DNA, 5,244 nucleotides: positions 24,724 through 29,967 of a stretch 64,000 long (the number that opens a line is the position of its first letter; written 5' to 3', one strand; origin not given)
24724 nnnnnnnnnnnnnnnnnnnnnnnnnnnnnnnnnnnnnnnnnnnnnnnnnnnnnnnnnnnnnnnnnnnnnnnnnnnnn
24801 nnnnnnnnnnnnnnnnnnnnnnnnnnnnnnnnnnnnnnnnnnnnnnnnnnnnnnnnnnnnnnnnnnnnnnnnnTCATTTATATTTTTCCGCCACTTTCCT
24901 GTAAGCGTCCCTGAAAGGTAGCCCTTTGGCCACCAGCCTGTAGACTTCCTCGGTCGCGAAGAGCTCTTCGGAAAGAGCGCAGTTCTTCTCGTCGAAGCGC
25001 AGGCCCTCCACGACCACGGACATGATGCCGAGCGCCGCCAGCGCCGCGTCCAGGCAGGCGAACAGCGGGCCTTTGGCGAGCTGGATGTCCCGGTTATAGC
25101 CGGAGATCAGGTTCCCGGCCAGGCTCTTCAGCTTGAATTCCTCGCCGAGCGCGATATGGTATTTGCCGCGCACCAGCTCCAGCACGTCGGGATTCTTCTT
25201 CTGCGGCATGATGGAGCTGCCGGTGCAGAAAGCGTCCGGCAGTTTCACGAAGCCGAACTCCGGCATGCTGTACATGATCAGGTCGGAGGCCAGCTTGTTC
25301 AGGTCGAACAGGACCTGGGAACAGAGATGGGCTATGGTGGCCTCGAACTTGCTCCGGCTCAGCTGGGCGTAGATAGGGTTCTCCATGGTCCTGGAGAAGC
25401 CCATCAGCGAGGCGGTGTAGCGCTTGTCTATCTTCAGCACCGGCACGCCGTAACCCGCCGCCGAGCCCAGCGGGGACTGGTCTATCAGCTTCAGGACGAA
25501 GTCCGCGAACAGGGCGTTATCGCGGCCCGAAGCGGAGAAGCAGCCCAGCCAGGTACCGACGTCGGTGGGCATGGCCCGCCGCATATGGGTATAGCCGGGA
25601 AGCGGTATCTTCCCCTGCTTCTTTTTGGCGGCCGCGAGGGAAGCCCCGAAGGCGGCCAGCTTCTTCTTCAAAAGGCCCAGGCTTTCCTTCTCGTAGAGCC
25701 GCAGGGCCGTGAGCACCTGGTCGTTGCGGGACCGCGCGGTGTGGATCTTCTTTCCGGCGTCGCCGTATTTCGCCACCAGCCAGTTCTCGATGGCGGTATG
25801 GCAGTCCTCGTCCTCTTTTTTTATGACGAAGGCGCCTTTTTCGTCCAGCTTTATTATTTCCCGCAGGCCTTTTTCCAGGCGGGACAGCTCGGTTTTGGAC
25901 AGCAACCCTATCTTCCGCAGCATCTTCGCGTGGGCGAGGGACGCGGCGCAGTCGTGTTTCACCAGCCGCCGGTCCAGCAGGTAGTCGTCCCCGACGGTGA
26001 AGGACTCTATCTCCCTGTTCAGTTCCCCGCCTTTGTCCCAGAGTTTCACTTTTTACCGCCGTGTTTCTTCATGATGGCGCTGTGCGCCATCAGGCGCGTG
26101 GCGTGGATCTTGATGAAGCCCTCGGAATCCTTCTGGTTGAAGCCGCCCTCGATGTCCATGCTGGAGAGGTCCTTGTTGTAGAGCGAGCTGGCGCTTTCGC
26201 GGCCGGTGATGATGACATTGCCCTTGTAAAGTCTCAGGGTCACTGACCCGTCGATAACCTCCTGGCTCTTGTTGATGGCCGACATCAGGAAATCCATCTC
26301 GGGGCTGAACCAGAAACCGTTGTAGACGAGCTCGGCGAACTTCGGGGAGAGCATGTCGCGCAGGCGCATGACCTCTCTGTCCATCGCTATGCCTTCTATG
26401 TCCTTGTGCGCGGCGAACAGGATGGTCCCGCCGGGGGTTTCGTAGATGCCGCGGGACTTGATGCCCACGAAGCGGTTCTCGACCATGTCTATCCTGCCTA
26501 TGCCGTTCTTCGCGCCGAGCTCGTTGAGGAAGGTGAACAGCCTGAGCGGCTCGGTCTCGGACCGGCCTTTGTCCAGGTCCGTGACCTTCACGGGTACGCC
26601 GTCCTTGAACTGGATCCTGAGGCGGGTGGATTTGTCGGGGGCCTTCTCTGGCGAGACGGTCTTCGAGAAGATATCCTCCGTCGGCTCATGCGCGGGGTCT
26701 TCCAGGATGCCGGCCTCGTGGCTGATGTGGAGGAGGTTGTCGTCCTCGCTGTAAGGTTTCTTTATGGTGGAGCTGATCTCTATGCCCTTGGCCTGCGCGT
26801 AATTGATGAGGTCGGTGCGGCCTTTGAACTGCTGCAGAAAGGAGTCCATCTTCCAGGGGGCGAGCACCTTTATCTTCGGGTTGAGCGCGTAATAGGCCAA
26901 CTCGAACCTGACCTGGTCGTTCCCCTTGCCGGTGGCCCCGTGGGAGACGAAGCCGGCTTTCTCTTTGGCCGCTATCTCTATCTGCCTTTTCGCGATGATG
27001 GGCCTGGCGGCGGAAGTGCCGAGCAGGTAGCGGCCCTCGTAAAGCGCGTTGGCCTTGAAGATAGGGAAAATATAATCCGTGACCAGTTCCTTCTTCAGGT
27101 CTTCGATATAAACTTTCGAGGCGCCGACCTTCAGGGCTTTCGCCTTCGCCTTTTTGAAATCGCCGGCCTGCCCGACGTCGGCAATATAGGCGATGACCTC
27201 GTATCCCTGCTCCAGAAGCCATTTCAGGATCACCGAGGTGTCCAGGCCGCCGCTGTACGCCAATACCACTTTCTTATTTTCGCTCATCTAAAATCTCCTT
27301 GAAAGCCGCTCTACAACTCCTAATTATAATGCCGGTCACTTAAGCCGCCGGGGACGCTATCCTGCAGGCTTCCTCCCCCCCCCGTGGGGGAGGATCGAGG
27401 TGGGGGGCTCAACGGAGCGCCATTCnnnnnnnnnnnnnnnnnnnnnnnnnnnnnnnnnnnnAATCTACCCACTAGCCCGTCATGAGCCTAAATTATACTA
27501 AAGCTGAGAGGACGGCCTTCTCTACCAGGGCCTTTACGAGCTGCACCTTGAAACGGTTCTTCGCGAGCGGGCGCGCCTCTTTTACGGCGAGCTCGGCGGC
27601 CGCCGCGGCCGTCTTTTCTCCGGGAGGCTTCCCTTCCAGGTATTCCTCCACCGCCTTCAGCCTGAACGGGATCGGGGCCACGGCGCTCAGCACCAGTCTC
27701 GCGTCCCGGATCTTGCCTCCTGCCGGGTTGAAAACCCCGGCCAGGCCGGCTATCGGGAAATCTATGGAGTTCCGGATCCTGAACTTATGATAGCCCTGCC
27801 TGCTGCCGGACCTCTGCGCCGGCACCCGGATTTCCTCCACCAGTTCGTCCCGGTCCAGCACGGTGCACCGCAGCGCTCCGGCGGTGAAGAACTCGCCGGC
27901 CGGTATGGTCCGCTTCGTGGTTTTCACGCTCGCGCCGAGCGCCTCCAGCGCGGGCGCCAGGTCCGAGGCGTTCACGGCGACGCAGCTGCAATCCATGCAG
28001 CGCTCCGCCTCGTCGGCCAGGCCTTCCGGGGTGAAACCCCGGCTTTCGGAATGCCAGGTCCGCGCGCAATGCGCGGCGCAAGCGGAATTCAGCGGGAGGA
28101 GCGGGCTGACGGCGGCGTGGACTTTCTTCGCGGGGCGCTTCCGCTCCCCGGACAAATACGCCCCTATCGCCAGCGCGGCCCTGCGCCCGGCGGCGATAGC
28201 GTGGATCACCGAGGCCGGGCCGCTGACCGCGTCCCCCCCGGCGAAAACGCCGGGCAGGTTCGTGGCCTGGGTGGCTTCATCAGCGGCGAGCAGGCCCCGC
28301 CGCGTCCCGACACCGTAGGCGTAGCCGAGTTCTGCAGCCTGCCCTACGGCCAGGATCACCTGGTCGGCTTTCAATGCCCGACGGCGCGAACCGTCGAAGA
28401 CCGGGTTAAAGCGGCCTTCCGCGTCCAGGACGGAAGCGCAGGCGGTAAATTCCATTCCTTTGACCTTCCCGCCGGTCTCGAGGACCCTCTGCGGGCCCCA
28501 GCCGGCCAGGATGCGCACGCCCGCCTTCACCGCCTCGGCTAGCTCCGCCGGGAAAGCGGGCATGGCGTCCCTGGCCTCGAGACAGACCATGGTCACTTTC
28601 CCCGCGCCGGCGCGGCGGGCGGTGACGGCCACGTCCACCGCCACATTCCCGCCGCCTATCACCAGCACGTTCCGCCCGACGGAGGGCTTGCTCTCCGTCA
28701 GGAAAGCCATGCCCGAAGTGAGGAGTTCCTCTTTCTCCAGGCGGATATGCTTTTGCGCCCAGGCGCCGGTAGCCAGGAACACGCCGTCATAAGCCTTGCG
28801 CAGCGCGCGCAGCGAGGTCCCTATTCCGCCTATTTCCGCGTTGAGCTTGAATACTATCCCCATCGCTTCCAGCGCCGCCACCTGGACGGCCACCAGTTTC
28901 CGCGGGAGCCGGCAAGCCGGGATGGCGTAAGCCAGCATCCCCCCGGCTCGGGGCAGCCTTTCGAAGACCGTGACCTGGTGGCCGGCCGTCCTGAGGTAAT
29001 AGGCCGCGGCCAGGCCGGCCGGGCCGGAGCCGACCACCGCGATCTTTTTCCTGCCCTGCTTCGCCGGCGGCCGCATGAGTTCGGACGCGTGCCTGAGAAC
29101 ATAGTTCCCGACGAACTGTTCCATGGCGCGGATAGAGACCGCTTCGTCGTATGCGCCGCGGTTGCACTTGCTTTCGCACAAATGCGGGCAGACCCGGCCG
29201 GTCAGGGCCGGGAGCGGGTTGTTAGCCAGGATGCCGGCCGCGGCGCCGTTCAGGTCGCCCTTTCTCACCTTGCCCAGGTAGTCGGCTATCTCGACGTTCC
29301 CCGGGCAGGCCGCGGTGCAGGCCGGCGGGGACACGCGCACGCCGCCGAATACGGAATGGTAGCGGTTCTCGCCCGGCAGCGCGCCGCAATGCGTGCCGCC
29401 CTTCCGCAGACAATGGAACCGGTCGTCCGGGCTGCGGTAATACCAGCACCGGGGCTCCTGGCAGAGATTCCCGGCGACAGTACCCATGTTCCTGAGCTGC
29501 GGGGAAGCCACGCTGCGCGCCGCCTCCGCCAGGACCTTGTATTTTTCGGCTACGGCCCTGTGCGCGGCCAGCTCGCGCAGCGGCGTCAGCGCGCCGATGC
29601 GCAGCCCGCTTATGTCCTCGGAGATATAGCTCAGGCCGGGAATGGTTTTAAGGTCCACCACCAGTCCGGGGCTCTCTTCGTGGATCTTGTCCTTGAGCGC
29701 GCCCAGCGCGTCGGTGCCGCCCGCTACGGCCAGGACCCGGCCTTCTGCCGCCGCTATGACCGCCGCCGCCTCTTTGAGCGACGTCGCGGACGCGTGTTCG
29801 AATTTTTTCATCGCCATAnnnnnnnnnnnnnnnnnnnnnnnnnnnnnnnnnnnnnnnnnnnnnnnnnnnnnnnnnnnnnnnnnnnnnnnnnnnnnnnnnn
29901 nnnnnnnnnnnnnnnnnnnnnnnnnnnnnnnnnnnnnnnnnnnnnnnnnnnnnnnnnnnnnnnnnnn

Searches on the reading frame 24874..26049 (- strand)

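Call 55: search_protein_families(library=pfam, proteins=[window:24874-26049:-], max_evalue=0.0001)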
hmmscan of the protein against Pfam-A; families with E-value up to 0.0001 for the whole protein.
window:24874-26049:- (391 aa): 1 family
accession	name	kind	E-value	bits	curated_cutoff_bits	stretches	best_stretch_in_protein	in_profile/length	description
PF00206.25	Lyase_1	-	4.6e-45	154.8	27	1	23-297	18-307/312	Lyase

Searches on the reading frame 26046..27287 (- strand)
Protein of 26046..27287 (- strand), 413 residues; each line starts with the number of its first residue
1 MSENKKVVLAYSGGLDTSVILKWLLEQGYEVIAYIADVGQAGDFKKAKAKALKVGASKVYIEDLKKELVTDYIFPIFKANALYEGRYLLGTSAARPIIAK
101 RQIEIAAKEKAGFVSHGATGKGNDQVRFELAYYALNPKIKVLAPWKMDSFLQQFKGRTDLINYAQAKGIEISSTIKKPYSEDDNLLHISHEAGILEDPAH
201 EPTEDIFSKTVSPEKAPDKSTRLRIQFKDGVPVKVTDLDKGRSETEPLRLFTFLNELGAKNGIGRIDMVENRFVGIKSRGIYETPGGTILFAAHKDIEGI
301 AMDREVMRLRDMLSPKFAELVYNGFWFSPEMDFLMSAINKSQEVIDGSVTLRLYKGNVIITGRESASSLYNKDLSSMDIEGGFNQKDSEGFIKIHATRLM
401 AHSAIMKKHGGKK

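Call 55: search_protein_families(library=pfam, proteins=[window:26046-27287:-], max_evalue=0.0001)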
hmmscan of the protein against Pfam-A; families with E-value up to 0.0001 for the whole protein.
window:26046-27287:- (413 aa): 2 families
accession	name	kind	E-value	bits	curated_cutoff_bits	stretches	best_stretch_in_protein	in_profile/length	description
PF20979.2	Arginosuc_syn_C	-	1.2e-81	273.9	27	1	179-399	1-216/219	Arginosuccinate synthase C-terminal domain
PF00764.25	Arginosuc_synth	-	1.1e-62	211.3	27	1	6-170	1-162/162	Arginosuccinate synthase N-terminal HUP domain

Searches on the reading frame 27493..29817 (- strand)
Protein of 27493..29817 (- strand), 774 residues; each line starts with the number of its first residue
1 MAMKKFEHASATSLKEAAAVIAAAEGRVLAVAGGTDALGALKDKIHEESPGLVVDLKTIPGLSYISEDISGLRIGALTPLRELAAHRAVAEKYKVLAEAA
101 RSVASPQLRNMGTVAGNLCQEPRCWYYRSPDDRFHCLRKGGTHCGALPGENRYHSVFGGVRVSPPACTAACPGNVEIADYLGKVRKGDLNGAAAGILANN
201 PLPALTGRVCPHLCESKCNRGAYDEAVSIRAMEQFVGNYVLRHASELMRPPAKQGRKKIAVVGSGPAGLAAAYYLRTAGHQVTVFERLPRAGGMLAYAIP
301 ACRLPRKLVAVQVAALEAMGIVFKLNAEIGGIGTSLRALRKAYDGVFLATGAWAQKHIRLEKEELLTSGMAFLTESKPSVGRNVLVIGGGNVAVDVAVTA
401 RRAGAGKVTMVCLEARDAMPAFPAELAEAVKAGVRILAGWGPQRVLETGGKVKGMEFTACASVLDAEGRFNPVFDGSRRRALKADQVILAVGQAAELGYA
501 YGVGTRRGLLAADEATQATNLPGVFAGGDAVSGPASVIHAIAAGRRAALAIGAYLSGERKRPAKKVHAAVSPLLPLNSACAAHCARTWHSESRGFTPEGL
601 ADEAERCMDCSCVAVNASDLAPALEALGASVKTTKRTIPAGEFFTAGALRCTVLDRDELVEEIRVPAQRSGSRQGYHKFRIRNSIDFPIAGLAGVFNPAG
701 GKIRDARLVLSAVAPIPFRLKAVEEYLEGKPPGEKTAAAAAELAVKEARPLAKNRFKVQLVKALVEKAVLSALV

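Call 55: search_protein_families(library=pfam, proteins=[window:27493-29817:-], max_evalue=0.0001)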
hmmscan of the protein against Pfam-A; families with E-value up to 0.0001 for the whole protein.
window:27493-29817:- (774 aa): 11 families
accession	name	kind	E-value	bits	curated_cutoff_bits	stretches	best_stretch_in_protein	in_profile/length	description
PF00941.27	FAD_binding_5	-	1.8e-33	116.2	27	2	5-120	2-113/170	FAD binding domain in molybdopterin dehydrogenase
PF07992.20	Pyr_redox_2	-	4.3e-27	95.7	26.1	1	258-544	2-291/291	Pyridine nucleotide-disulphide oxidoreductase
PF14691.11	Fer4_20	-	1.6e-20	73.4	25.8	1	165-241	30-109/113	Dihydroprymidine dehydrogenase domain II, 4Fe-4S cluster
PF03450.22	CO_deh_flav_C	-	9.3e-13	48.6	25.5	1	676-771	3-101/102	CO dehydrogenase flavoprotein C-terminal domain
PF00070.33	Pyr_redox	-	1.6e-12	48.2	22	1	258-292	1-35/82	Pyridine nucleotide-disulphide oxidoreductase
PF13738.12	Pyr_redox_3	-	1.6e-11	44.5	30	1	346-528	128-305/305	Pyridine nucleotide-disulphide oxidoreductase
PF13450.12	NAD_binding_8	-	3.5e-10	40.4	21.9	1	261-295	1-35/68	NAD(P)-binding Rossmann-like domain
PF01266.30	DAO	-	9.6e-08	32.4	27.9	1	258-292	1-35/353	FAD dependent oxidoreductase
PF01593.30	Amino_oxidase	-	2.1e-07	31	19.8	1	267-293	2-28/443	Flavin containing amine oxidoreductase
PF00890.30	FAD_binding_2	-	3.7e-06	26.8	20.4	1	259-298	2-41/414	FAD binding domain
PF12831.13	FAD_oxidored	-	2.4e-05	24.2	27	1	259-298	2-41/416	FAD dependent oxidoreductase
